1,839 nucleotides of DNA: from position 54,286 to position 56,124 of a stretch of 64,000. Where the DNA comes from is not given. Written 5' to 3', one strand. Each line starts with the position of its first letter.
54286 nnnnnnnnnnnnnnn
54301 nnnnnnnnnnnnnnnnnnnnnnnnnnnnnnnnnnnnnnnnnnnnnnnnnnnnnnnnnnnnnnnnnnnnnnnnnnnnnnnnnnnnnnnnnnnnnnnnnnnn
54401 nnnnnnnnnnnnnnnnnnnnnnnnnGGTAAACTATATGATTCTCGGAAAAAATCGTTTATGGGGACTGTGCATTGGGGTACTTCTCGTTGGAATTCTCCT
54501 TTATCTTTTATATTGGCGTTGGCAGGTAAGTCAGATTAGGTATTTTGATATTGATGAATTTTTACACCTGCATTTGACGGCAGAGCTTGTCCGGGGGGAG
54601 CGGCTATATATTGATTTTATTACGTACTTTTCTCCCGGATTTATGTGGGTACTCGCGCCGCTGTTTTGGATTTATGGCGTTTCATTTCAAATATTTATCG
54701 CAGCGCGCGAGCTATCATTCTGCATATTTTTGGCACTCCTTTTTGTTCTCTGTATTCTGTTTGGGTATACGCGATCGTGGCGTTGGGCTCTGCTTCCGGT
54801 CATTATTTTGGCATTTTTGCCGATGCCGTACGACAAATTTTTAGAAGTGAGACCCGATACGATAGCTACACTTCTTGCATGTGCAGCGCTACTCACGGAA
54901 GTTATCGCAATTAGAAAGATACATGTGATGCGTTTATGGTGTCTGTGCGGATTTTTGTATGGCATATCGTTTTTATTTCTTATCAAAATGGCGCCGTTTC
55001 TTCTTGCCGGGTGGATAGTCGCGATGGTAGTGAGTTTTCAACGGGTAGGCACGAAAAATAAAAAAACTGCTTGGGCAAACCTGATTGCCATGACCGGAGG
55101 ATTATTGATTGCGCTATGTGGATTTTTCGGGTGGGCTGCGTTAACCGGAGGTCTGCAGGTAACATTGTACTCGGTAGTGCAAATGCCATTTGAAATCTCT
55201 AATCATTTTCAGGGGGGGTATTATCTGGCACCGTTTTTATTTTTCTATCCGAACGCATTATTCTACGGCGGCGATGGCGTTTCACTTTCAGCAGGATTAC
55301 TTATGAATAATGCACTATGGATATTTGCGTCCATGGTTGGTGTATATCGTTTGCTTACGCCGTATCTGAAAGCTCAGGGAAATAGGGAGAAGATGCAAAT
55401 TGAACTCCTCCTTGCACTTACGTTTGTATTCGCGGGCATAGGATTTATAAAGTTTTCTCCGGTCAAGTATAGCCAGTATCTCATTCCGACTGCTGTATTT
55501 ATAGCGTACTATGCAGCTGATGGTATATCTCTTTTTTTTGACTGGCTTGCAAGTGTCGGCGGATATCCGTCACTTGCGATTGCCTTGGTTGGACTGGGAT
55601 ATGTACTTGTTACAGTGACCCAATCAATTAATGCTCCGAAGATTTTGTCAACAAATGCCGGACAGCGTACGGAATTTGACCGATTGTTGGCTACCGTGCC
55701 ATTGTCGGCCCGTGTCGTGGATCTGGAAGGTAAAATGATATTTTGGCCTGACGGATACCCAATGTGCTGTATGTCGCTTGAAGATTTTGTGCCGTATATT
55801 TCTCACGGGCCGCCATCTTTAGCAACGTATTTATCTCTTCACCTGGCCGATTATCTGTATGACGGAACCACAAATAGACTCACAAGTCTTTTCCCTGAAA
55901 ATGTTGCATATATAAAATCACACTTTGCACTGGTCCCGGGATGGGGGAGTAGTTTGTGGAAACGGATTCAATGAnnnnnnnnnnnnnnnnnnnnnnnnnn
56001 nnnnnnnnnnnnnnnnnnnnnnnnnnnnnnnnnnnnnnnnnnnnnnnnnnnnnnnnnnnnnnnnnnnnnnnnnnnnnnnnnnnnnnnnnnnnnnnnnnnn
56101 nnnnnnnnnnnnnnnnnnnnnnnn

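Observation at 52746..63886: Plus-strand operon with four GT-C paralogues, two GT2 polyprenyl-P-sugar synthases and a methyltransferase: candidate lipid-linked extracytoplasmic glycosylation system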

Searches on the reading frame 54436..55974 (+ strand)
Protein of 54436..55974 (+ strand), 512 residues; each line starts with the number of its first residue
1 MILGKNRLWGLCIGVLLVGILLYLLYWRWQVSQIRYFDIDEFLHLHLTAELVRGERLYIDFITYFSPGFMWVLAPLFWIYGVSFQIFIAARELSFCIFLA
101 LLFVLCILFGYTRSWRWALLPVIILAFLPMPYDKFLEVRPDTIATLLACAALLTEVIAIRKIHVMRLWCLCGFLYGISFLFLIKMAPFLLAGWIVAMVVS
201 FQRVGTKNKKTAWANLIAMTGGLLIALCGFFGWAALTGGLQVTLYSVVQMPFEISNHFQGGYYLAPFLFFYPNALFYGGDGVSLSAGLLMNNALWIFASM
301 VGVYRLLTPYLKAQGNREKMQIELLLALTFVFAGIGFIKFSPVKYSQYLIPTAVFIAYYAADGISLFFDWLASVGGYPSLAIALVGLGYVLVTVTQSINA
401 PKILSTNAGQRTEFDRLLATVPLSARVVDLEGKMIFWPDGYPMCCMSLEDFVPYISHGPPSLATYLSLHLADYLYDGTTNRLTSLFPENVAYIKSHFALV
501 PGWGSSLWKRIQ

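Call 3: search_protein_families(library=pfam, proteins=[window:54436-55974:+], max_evalue=0.01)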
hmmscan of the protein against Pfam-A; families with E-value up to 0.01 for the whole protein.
window:54436-55974:+ (512 aa): 0 families

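Call 4: search_protein_families(library=ncbifam, proteins=[window:54436-55974:+], max_evalue=0.01)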
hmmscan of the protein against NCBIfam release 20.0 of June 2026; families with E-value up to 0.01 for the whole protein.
window:54436-55974:+ (512 aa): 0 families

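Call 15: search_solved_structures(query=window:54436-55974:+, max_evalue=10)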
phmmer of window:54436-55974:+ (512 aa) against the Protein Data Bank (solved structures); distinct sequences matched with E-value up to 10: 1.
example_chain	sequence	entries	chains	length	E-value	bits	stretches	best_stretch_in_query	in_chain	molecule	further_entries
8u47_A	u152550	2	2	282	0.65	12.1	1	321-381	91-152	Endo-beta-N-acetylglucosaminidase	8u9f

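Call 17: find_homologous_proteins(query=window:54436-55974:+, max_evalue=0.001)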
Query window:54436-55974:+ (512 aa): 81 proteins with E <= 0.001 among 8000 candidates.
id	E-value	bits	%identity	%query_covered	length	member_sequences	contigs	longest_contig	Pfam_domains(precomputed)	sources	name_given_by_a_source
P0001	0.0e+0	1156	100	100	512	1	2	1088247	-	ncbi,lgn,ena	-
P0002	8.0e-260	881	77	99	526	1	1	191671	-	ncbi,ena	-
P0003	6.5e-189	647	59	99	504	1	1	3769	-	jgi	jgi:4-amino-4-deoxy-L-arabinose transferase-like glycosyltransferase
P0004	1.6e-183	630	58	95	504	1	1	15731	-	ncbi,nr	ncbi:MAG: hypothetical protein NTY06_00735 [Candidatus Gottesmanbacteria bacterium]|nr:hypothetical 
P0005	5.3e-182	625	58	97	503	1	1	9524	-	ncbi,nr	ncbi:MAG: hypothetical protein NT149_03795 [Candidatus Gottesmanbacteria bacterium]|nr:hypothetical 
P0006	2.5e-150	520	49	100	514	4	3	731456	-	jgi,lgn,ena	jgi:hypothetical protein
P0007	1.5e-149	518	49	98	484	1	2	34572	-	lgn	-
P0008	1.1e-147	511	49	94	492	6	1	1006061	-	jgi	jgi:hypothetical protein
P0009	5.7e-147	509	49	99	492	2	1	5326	-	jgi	-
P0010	7.0e-147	509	48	100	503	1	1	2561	-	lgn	-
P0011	1.2e-146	508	49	100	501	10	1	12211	-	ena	-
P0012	2.1e-146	507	48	95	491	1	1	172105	-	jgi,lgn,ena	-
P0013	2.2e-146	507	48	100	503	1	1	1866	-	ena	-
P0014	3.0e-146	507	48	100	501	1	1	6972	-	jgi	jgi:hypothetical protein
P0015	6.2e-145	502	47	94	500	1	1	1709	-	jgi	jgi:hypothetical protein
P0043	1.1e-120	422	42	98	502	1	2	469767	-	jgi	jgi:hypothetical protein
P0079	1.8e-55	207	31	96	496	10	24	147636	PF13231.13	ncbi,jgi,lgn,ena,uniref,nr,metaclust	ncbi:hypothetical protein A3J20_04600 [Candidatus Gottesmanbacteria bacterium RIFCSPLOWO2_02_FULL_42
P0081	3.3e-48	183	32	93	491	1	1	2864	PF13231.13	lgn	-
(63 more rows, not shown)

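Call 20: search_solved_structures(query=A1, max_evalue=1, show_alignments=2)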
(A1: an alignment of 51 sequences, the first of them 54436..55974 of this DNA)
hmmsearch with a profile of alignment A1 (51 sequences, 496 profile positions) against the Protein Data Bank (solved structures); distinct sequences matched with E-value up to 1: 0.

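Call 31: find_encoding_contigs(protein=P0006, flank=10000, max_places=1)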
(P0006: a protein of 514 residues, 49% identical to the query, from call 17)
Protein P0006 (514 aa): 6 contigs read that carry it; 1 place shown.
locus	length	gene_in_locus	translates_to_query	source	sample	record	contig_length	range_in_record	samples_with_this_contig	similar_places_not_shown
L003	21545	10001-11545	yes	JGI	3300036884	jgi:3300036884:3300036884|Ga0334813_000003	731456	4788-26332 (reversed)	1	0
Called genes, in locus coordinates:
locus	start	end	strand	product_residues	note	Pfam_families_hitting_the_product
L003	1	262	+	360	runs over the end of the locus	PF01476:LysM, PF23473:LysM3_LYK4_5 (weak), PF01476:LysM (weak), PF01551:Peptidase_M23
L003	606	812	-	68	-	-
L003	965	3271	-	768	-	-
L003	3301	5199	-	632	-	PF08305:NPCBM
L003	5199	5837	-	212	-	-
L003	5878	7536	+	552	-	-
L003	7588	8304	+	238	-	PF13641:Glyco_tranf_2_3, PF00535:Glycos_transf_2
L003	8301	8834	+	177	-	PF00132:Hexapep (faint), PF14602:Hexapep_2 (faint)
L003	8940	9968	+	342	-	PF01041:DegT_DnrJ_EryC1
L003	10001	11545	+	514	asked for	-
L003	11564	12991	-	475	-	-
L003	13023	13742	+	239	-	PF13489:Methyltransf_23, PF07021:MetW (faint), PF13847:Methyltransf_31, PF08241:Methyltransf_11, PF08242:Methyltransf_12, PF13649:Methyltransf_25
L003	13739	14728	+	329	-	PF00535:Glycos_transf_2, PF10111:Glyco_tranf_2_2, PF13506:Glyco_transf_21 (faint), PF13641:Glyco_tranf_2_3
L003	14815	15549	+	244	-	PF13489:Methyltransf_23, PF07021:MetW, PF13847:Methyltransf_31, PF08241:Methyltransf_11, PF08242:Methyltransf_12, PF13649:Methyltransf_25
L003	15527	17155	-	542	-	-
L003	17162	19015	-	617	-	PF13428:TPR_14 (faint), PF00515:TPR_1 (weak), PF13414:TPR_11, PF13424:TPR_12 (weak), PF13432:TPR_16 (weak), PF21033:RMD1-3 (weak), PF13431:TPR_17 (weak), PF14559:TPR_19, +3 more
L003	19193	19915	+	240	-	-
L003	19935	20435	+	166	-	PF07963:N_methyl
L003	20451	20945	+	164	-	PF07963:N_methyl (weak)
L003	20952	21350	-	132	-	-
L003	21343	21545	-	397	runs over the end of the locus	PF00041:fn3 (faint)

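Call 32: find_encoding_contigs(protein=P0043, flank=10000, max_places=1)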
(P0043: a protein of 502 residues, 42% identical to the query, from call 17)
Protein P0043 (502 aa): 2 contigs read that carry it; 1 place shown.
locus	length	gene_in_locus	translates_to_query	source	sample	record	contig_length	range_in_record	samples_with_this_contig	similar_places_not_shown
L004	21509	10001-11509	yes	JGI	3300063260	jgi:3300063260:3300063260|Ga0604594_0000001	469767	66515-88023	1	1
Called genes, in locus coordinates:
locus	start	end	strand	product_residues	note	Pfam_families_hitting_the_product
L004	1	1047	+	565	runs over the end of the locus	-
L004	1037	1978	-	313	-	PF01408:GFO_IDH_MocA, PF22725:GFO_IDH_MocA_C3, PF02894:GFO_IDH_MocA_C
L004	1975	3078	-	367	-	PF01041:DegT_DnrJ_EryC1, PF00266:Aminotran_5 (weak)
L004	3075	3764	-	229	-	PF00535:Glycos_transf_2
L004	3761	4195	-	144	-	PF05523:FdtA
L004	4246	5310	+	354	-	PF21360:PylC-like_N (weak), PF02655:ATP-grasp_3 (faint)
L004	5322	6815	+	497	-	PF01073:3Beta_HSD, PF01370:Epimerase, PF04321:RmlD_sub_bind, PF07993:NAD_binding_4, PF16363:GDP_Man_Dehyd, PF00702:Hydrolase, PF12710:HAD, PF13419:HAD_2, +1 more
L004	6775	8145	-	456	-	-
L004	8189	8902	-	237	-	PF00535:Glycos_transf_2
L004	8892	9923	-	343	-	PF01073:3Beta_HSD, PF01370:Epimerase, PF02719:Polysacc_synt_2 (faint), PF07993:NAD_binding_4, PF16363:GDP_Man_Dehyd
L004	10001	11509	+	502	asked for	-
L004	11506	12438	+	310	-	PF13489:Methyltransf_23, PF02353:CMAS (weak), PF07021:MetW, PF08241:Methyltransf_11, PF08242:Methyltransf_12, PF13649:Methyltransf_25, PF13847:Methyltransf_31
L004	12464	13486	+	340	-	PF00535:Glycos_transf_2, PF10111:Glyco_tranf_2_2, PF13641:Glyco_tranf_2_3, PF13632:Glyco_trans_2_3 (weak)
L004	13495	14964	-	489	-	PF00884:Sulfatase, PF16347:SGSH_C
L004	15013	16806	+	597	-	-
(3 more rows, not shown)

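Call 33: find_encoding_contigs(protein=P0079, flank=10000, max_places=2)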
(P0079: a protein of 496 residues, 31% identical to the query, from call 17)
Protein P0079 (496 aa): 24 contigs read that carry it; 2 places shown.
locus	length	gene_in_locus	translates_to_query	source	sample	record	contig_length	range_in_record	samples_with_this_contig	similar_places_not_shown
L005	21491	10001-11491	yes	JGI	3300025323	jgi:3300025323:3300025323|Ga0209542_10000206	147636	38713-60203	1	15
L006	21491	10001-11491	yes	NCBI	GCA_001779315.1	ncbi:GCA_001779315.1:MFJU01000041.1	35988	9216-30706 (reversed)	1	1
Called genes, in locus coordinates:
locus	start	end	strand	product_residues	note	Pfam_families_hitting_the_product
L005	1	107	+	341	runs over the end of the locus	PF08240:ADH_N, PF00107:ADH_zinc_N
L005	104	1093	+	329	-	PF01073:3Beta_HSD, PF01370:Epimerase, PF02719:Polysacc_synt_2, PF04321:RmlD_sub_bind, PF05368:NmrA, PF07993:NAD_binding_4, PF13460:NAD_binding_10, PF16363:GDP_Man_Dehyd, +1 more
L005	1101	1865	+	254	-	PF02353:CMAS, PF03848:TehB, PF05175:MTS, PF13489:Methyltransf_23, PF01209:Ubie_methyltran, PF07021:MetW, PF13847:Methyltransf_31, PF08241:Methyltransf_11, +3 more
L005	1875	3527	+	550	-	PF01467:CTP_transf_like, PF00294:PfkB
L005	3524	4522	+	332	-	PF01073:3Beta_HSD, PF01370:Epimerase, PF02719:Polysacc_synt_2, PF04321:RmlD_sub_bind, PF05368:NmrA (weak), PF16363:GDP_Man_Dehyd, PF13460:NAD_binding_10, PF07993:NAD_binding_4 (weak)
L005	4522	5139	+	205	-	PF13580:SIS_2, PF01380:SIS (weak)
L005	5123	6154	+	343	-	PF01073:3Beta_HSD, PF01370:Epimerase, PF16363:GDP_Man_Dehyd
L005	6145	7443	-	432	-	-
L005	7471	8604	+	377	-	PF00155:Aminotran_1_2 (weak), PF01041:DegT_DnrJ_EryC1, PF01212:Beta_elim_lyase (weak)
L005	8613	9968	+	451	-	PF00583:Acetyltransf_1 (weak), PF08445:FR47 (weak), PF13508:Acetyltransf_7 (weak), PF13673:Acetyltransf_10, PF00551:Formyl_trans_N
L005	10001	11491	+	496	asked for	PF13231:PMT_2 (weak)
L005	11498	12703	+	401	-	-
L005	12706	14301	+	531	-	-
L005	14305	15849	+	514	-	-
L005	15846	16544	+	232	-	PF01168:Ala_racemase_N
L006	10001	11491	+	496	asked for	PF13231:PMT_2 (weak)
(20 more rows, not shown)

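Call 34: predict_structure(alignment_id=A1)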
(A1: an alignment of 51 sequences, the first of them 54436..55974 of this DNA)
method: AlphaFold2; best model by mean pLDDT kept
length: 512 residues; sequences in the alignment: 51
mean_pLDDT: 90.8   pTM: 0.92
mean pLDDT of the five models: 90.8, 88.8, 88.8, 88.4, 88.0
residues with pLDDT >= 90: 367; 70-90: 109; 50-70: 33; < 50: 3
segments of 3 or more residues with pLDDT < 50: none
pLDDT, mean of each block of 10 residues (from residue 1): 79 96 97 93 91 73 67 96 97 98 98 97 94 90 97 97 89 96 92 97 88 95 95 88 83 75 64 87 92 95 95 92 97 84 63 96 98 96 96 95 93 97 96 93 84 85 95 94 94 98 97 92
secondary structure, 60 per line:
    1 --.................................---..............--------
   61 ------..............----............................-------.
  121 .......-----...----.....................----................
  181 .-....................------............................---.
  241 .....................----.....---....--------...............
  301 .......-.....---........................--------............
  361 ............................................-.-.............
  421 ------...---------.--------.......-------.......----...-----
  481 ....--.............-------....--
elements in order: H3-34 H39-52 H67-80 H85-112 H120-127 H140-160 H165-181 H183-202 H209-236 H240-261 H266-270 H274-277 H286-307 H309-313 H317-340 H349-404 H408-420 E427-429 H448-454 H462-468 E473-475 H481-484 H487-496 E497-499 E507-510

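Call 39: fold_search(model_id=the predicted structure, library=pdb)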
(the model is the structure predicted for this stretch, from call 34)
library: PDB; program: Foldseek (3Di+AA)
matches with E <= 10: 880; with E <= 0.001: 26
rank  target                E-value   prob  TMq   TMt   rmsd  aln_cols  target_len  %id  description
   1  5gmy_A                1.8e-07  1.00  0.50  0.32  16.0       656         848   11  Crystal structure of the Archaeoglobus fulgidus oligosaccharyltransferase (O29867_ARCFU) tethered with an acceptor pep (released 2017-02-01)
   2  8b6l_I                1.9e-07  1.00  0.51  0.40  12.8       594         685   12  Subtomogram average of the human Sec61-TRAP-OSTA-translocon (released 2022-12-07)
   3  7oci_F                2.7e-07  1.00  0.58  0.48  10.6       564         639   11  Cryo-EM structure of yeast Ost6p containing oligosaccharyltransferase complex (released 2022-02-16)
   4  7e9s_A                5.5e-07  1.00  0.48  0.31  13.3       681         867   11  Archaeal oligosaccharyltransferase AglB from Archaeoglobus fulgidus in complex with an inhibitory peptide and a dolich (released 2021-09-08)
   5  3wak                  6.5e-07  1.00  0.51  0.33  14.8       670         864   12  Crystal structure of the Archaeoglobus fulgidus oligosaccharyltransferase (O29867_ARCFU) in the apo form (released 2013-10-30)
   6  8age_A                8.1e-07  1.00  0.56  0.46  10.3       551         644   12  Structure of yeast oligosaccharylransferase complex with acceptor peptide bound (released 2022-12-07)
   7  9i5k_A                2.1e-06  1.00  0.56  0.57   7.7       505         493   11  Structure of the Chaetomium thermophilum Pmt4 homodimer (C2 symmetry) (released 2025-12-24)
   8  6ftg_5                2.1e-06  1.00  0.52  0.43  13.2       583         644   13  Subtomogram average of OST-containing ribosome-translocon complexes from canine rough microsomal membranes (released 2018-03-21)
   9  8pn9_A                2.3e-06  1.00  0.51  0.42  11.8       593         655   11  Structure of human oligosaccharyltransferase OST-A complex bound to NGI-1 (released 2024-05-08)
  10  8agc_A                2.4e-06  1.00  0.53  0.41  11.6       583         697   12  Structure of yeast oligosaccharylransferase complex with lipid-linked oligosaccharide and non-acceptor peptide bound (released 2022-12-07)
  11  5f15                  5.0e-06  1.00  0.58  0.56   7.2       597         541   13  Crystal Structure of ArnT from Cupriavidus metallidurans bound to Undecaprenyl phosphate (released 2016-02-17)
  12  8agb_A                5.2e-06  1.00  0.54  0.45  13.2       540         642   12  Structure of yeast oligosaccharylransferase complex with lipid-linked oligosaccharide bound (released 2022-12-07)
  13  3waj                  5.7e-06  1.00  0.48  0.33  14.7       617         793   12  Crystal structure of the Archaeoglobus fulgidus oligosaccharyltransferase (O29867_ARCFU) complex with Zn and sulfate (released 2013-10-30)
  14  6gxc_A                6.8e-06  1.00  0.51  0.39   9.1       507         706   12  Bacterial oligosaccharyltransferase PglB in complex with an inhibitory peptide and a reactive lipid-linked oligosaccha (released 2018-11-14)
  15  6ezn_F                8.4e-06  1.00  0.57  0.46  13.8       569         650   11  Cryo-EM structure of the yeast oligosaccharyltransferase (OST) complex (released 2018-01-17)
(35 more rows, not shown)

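Call 54: search_protein_families(library=pfam, proteins=[L003:11564-13153:-], max_evalue=0.01)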
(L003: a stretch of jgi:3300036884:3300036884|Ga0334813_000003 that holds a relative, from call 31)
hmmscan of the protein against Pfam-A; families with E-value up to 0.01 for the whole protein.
L003:11564-13153:- (529 aa): 0 families

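Call 56: search_protein_families(library=pfam, proteins=[window:54436-55974:+], max_evalue=10)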
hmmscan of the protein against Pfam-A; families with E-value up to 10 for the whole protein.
window:54436-55974:+ (512 aa): 2 families
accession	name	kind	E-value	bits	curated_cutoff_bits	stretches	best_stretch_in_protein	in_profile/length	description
PF09813.14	Coa3_cc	-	0.77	9.9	27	1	3-23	11-31/48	Cytochrome c oxidase assembly factor 3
PF08636.15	Pkr1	-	5.7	7.6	27.7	1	149-176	28-59/73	ER protein Pkr1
